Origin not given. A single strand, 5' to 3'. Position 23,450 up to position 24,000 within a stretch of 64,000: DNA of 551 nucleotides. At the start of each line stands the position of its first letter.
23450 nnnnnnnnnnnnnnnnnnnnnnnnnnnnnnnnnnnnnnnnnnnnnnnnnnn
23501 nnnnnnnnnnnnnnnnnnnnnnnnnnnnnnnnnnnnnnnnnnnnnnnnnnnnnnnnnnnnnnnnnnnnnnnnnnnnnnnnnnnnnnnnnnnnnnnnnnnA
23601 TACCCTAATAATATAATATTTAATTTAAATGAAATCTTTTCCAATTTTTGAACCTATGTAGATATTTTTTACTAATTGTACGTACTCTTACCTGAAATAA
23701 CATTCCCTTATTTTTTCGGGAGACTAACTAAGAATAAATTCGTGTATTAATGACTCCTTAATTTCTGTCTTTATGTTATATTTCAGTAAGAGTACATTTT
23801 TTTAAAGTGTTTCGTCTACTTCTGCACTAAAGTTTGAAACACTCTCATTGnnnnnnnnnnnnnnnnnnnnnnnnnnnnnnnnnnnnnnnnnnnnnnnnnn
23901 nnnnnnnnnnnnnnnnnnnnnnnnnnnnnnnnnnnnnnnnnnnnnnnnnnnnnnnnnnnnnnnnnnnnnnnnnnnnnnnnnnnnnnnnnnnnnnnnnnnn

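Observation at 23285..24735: Reverse-oriented three-gene cassette (66 aa, 241 aa, 3-TM 119 aa) with an 18-bp-armed inverted repeat, embedded in the structural region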

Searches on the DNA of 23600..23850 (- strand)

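Call 25: search_rna_families(source=window, start=23600, end=23850, threshold=evalue, max_evalue=10, show_alignments=3)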
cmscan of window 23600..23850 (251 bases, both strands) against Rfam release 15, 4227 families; matches with E-value up to 10: 2.
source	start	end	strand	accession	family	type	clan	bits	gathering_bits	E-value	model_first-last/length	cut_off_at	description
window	23678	23799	+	RF01026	MIR828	Gene; miRNA;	-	19.5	69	0.25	1-115/115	no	MIR828 microRNA precursor family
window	23691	23722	+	RF03474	mir-4766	Gene; miRNA;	-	13.9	72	6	1-56/56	no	mir-4766 microRNA precursor family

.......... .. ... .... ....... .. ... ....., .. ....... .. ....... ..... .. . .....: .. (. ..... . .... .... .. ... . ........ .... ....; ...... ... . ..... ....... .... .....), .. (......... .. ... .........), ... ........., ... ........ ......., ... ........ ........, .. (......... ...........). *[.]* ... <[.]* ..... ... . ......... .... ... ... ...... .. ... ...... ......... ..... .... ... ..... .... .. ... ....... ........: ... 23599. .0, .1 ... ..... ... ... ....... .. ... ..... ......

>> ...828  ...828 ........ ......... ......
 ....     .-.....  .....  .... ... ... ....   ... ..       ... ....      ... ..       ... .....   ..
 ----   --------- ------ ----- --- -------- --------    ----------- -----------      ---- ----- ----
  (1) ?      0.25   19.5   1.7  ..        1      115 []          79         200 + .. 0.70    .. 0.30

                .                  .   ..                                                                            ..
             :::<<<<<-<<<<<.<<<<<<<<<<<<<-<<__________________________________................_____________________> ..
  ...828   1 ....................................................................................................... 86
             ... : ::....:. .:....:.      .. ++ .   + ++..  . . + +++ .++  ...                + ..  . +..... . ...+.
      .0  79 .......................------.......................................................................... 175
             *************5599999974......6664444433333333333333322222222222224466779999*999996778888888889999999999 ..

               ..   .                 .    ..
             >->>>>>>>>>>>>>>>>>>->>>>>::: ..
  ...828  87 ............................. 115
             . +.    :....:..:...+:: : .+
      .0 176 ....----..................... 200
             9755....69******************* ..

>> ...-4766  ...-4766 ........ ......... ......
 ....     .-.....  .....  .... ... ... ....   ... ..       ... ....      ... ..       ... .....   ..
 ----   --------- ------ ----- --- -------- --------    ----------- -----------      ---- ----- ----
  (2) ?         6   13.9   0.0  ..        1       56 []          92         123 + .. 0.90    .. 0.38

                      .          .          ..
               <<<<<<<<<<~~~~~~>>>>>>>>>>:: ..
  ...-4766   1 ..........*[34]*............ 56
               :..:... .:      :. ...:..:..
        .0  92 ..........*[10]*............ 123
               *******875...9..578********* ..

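Call 74: build_rna_model(alignment_id=A2)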
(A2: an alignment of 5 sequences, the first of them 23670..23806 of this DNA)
Model R1 built from alignment A2 (5 sequences, 153 columns); structure: RNAalifold consensus.
model positions 140; base pairs 38; branch points 1; effective number of sequences 1; information 0.589 bits per position. Calibrated on 0.2 Mb of random sequence (short: E-values are rough).
structure used (alignment columns):
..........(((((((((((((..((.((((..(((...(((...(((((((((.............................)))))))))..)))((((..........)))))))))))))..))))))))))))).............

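Call 75: search_with_rna_model(model_id=R1, sources=[window, L001, L002, L003, L004, L005, L006, L008, L009, L010, L011, L012, L013, L014, L015, L016, L017, L018, L019, L020, L021, L022, L023, L024], max_evalue=1, make_alignment=true, show_alignments=0)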
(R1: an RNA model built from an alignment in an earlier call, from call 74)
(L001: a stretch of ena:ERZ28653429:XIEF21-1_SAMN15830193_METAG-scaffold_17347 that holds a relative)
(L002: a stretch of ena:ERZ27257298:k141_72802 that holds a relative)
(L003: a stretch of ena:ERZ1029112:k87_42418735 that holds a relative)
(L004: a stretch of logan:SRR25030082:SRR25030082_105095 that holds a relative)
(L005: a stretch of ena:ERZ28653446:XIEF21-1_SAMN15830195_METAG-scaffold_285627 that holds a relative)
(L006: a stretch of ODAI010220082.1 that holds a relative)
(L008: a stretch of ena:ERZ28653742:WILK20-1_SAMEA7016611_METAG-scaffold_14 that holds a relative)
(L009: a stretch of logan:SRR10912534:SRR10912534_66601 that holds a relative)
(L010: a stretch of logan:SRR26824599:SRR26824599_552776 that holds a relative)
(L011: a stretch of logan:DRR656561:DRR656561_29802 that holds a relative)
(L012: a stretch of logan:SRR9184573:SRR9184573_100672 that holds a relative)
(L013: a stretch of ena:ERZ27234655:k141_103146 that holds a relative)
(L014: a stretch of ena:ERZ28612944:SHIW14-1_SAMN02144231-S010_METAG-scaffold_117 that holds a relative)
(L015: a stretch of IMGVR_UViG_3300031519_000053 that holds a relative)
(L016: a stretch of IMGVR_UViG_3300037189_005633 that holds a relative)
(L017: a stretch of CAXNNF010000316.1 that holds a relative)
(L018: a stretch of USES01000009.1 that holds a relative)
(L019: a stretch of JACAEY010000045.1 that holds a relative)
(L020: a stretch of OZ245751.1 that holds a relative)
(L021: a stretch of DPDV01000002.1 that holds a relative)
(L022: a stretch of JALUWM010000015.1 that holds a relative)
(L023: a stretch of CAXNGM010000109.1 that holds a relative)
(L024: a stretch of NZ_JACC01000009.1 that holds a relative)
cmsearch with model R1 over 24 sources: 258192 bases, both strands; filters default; matches with E-value up to 1: 16.
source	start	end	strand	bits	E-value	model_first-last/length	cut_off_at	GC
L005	973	1112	+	163.7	2e-34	1-140/140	no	0.3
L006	3680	3818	-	160.6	1e-33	1-140/140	no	0.29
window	23668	23806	-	155.3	1.6e-32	1-140/140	no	0.27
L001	8596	8735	+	131.9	3.9e-27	1-140/140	no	0.3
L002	3853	3992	+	131.9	3.9e-27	1-140/140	no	0.3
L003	861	1011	+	118.8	4e-24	1-140/140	no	0.28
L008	10948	11098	+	118.8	4e-24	1-140/140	no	0.28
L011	1301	1451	+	118.8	4e-24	1-140/140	no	0.28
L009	5584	5734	+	117.1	9.4e-24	1-140/140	no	0.28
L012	403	551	-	74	7e-14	1-140/140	no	0.29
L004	4192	4264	+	61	6.8e-11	1-74/140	3'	0.27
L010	2536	2587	+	32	0.0003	1-51/140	3'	0.21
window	25059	25118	-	25.9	0.0077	1-140/140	no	0.2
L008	9613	9671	-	20.1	0.16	1-140/140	no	0.29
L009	4248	4306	-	17.9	0.52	1-140/140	no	0.31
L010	1201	1259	-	17.9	0.52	1-140/140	no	0.31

Alignment A8: 16 matches aligned to the model, 161 columns, each read 5' to 3' on its own strand. Consensus structure (alignment columns), stored with it:
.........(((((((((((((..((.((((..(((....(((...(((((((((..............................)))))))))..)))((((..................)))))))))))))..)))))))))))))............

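Call 76: search_with_rna_model(model_id=R1, sources=[window, L001, L003, L005, L006, L009, L012], max_evalue=1e-12, make_alignment=true, show_alignments=7)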
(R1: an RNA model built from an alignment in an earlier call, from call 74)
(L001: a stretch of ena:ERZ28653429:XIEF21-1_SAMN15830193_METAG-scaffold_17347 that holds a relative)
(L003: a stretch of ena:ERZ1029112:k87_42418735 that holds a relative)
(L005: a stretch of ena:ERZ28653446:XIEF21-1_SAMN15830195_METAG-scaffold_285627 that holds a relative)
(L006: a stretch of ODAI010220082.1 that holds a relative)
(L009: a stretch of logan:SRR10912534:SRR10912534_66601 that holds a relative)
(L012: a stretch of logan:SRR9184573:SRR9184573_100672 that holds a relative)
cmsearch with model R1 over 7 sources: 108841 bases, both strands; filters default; matches with E-value up to 1e-12: 7.
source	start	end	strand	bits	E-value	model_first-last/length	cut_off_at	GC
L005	973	1112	+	163.7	8.3e-35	1-140/140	no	0.3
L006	3680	3818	-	160.6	4.4e-34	1-140/140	no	0.29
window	23668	23806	-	155.3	6.9e-33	1-140/140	no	0.27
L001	8596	8735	+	131.9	1.6e-27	1-140/140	no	0.3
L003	861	1011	+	118.8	1.7e-24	1-140/140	no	0.28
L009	5584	5734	+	117.1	4e-24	1-140/140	no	0.28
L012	403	551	-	74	3e-14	1-140/140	no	0.29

Alignment A9: 7 matches aligned to the model, 153 columns, each read 5' to 3' on its own strand. Consensus structure (alignment columns), stored with it:
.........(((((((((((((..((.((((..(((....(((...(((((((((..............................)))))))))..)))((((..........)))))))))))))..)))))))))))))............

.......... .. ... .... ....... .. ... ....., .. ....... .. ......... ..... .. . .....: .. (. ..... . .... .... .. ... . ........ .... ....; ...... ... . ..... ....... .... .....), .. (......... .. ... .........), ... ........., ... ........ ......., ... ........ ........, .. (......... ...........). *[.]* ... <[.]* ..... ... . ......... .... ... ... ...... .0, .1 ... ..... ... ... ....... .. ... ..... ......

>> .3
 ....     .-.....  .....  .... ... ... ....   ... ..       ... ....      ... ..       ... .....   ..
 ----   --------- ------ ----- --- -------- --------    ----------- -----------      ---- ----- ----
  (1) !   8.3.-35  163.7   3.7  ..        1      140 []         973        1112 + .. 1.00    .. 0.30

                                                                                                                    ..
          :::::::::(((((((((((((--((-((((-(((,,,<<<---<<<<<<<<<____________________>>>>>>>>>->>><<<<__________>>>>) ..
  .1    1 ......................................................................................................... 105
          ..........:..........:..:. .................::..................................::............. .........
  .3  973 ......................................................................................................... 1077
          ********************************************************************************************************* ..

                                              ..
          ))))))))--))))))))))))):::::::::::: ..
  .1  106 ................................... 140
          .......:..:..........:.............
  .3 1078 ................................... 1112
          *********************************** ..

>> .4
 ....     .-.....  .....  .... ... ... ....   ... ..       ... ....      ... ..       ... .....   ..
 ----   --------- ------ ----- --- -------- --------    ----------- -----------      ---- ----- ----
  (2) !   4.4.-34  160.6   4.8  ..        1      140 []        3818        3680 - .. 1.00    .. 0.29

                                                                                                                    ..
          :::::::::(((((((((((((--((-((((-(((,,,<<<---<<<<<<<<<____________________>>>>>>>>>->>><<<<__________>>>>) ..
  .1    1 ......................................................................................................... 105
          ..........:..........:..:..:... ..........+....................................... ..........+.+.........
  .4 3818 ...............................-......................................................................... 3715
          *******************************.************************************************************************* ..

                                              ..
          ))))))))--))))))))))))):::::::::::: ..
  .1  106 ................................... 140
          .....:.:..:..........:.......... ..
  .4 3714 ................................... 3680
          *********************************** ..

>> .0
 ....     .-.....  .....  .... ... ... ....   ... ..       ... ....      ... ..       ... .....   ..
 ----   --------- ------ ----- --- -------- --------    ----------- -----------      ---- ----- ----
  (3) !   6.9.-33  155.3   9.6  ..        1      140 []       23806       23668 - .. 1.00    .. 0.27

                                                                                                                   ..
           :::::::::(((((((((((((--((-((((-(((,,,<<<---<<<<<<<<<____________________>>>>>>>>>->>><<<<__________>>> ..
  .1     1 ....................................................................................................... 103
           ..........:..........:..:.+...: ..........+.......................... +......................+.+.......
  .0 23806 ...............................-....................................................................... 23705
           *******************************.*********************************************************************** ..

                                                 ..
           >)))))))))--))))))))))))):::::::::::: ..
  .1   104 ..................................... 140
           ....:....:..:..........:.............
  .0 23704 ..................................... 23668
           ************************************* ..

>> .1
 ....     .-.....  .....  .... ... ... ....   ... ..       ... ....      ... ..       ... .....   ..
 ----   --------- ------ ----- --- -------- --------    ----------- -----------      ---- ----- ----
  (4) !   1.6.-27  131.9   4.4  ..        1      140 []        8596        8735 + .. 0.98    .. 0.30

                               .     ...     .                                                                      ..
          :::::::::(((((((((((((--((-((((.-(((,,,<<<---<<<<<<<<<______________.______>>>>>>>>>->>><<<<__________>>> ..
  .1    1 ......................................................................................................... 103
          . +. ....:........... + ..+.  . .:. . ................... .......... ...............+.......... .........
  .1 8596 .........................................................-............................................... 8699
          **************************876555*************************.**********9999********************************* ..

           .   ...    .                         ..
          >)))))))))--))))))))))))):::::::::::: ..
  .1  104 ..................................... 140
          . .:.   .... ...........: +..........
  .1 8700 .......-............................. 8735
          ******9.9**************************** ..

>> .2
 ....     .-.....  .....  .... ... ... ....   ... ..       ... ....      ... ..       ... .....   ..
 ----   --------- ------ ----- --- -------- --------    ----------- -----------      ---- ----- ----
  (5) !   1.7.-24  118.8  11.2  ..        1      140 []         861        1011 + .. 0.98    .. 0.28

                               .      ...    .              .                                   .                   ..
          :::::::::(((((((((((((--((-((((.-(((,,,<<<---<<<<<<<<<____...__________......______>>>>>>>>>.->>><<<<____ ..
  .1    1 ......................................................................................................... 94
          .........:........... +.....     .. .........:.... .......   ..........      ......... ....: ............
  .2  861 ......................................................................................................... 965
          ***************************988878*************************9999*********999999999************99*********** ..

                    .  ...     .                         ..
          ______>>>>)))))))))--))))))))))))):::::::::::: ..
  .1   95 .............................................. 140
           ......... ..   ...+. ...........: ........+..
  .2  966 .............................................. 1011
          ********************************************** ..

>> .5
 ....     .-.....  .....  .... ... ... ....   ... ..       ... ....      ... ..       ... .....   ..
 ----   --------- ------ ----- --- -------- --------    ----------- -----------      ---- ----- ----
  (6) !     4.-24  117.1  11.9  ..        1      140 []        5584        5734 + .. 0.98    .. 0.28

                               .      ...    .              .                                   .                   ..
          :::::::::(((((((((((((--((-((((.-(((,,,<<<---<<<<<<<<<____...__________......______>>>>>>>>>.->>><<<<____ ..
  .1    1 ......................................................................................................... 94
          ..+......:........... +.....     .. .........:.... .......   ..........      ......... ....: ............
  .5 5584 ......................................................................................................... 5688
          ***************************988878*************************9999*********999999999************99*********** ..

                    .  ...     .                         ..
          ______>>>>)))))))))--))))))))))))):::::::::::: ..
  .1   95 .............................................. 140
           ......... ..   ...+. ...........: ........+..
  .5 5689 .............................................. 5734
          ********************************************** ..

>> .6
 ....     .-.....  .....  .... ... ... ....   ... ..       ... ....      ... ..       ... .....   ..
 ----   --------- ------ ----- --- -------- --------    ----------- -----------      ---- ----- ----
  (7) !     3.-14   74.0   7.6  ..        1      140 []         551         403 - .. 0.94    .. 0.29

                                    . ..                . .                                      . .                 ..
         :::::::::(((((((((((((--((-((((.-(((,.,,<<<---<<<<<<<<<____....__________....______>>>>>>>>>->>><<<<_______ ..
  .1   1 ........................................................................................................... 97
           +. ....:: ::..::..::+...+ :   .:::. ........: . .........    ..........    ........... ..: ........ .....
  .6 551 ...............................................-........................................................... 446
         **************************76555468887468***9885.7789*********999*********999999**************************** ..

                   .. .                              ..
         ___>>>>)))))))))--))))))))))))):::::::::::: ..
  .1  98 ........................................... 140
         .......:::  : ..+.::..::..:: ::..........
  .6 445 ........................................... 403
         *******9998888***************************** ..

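Call 90: search_with_rna_model(model_id=R1, sources=[L025, L026, L027, L013, L014], max_evalue=10, filters=off)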
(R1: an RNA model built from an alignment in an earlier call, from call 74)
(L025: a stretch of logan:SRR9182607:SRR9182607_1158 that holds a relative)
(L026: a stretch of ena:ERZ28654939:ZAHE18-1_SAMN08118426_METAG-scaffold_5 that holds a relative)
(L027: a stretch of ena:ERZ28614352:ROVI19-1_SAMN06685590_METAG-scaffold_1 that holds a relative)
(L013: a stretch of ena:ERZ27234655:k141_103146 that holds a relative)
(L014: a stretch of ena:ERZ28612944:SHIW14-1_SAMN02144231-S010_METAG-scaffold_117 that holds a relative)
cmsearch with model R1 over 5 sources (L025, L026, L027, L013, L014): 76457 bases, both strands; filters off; matches with E-value up to 10: 55.
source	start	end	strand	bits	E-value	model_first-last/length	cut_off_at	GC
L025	9574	9632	-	19.3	0.073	1-140/140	no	0.29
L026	9576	9634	-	19.3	0.073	1-140/140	no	0.29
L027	9575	9633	-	19.3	0.073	1-140/140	no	0.29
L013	10669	10720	-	18.9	0.092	1-140/140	no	0.27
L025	9581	9632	+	18.3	0.12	1-140/140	no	0.29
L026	9583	9634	+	18.3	0.12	1-140/140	no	0.29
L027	9582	9633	+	18.3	0.12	1-140/140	no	0.29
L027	5609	5749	+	16.4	0.34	1-140/140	no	0.31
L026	5667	5775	-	16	0.41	1-140/140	no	0.3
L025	5609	5749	+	16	0.42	1-140/140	no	0.3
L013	7816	7872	-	16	0.43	1-140/140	no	0.28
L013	7186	7226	+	15.1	0.68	1-140/140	no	0.2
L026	5359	5406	+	14.9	0.75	1-140/140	no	0.35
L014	14427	14472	-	14.2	1.1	1-140/140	no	0.33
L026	5608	5749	+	14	1.2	1-140/140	no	0.32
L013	7815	7879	+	13.9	1.3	1-140/140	no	0.28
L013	11763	11821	+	13.8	1.3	1-140/140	no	0.2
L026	6734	6781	-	13.5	1.6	1-140/140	no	0.38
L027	6737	6784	+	13.4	1.6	1-140/140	no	0.38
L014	22361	22463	-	13.3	1.7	1-140/140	no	0.28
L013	12362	12510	-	12.9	2.2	1-140/140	no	0.31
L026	6737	6784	+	12.8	2.3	1-140/140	no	0.38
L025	6734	6779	-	12.7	2.3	1-140/140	no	0.39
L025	12526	12582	+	12.7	2.4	1-140/140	no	0.26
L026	12528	12584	+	12.7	2.4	1-140/140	no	0.26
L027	12527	12583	+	12.7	2.4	1-140/140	no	0.26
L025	5360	5407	+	12.4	2.8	1-140/140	no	0.35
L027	5360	5407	+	12.4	2.8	1-140/140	no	0.35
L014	21634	21708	-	12.3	2.9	1-140/140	no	0.28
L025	5666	5775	-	12.3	3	1-140/140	no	0.3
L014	22302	22437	+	12.3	3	1-140/140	no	0.31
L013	13719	13769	+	12.2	3.2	1-140/140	no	0.24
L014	14431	14474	+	11.8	3.9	1-140/140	no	0.32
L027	5666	5775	-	11.7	4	1-140/140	no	0.31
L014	17224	17284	-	11.4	4.8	1-140/140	no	0.34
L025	6736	6783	+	11.4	4.8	1-140/140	no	0.38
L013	13718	13767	-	11.2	5.3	1-140/140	no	0.24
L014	6539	6587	-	11.1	5.4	1-140/140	no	0.33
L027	4821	4927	+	11.1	5.6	1-140/140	no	0.26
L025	12525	12580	-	10.8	6.4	1-140/140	no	0.27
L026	12527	12582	-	10.8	6.4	1-140/140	no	0.27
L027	12526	12581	-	10.8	6.4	1-140/140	no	0.27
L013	14372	14436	+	10.6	7.3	1-140/140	no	0.28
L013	12944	12992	+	10.5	7.6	1-140/140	no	0.31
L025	6919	6975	-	10.5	7.8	1-140/140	no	0.28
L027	6920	6976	-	10.5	7.8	1-140/140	no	0.28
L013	7229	7286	+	10.4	7.8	1-140/140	no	0.24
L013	5338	5384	-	10.4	8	1-140/140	no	0.36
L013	10674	10721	+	10.3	8.2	1-140/140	no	0.25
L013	58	90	-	10.3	8.3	1-140/140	no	0.15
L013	7076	7191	-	10.3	8.6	1-140/140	no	0.29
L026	671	731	-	10.2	8.7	1-140/140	no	0.25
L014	15345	15389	+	10.2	9.1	1-140/140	no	0.22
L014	21173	21254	+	10.2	9.1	1-140/140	no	0.37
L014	3562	3606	-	10.1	9.2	1-140/140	no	0.33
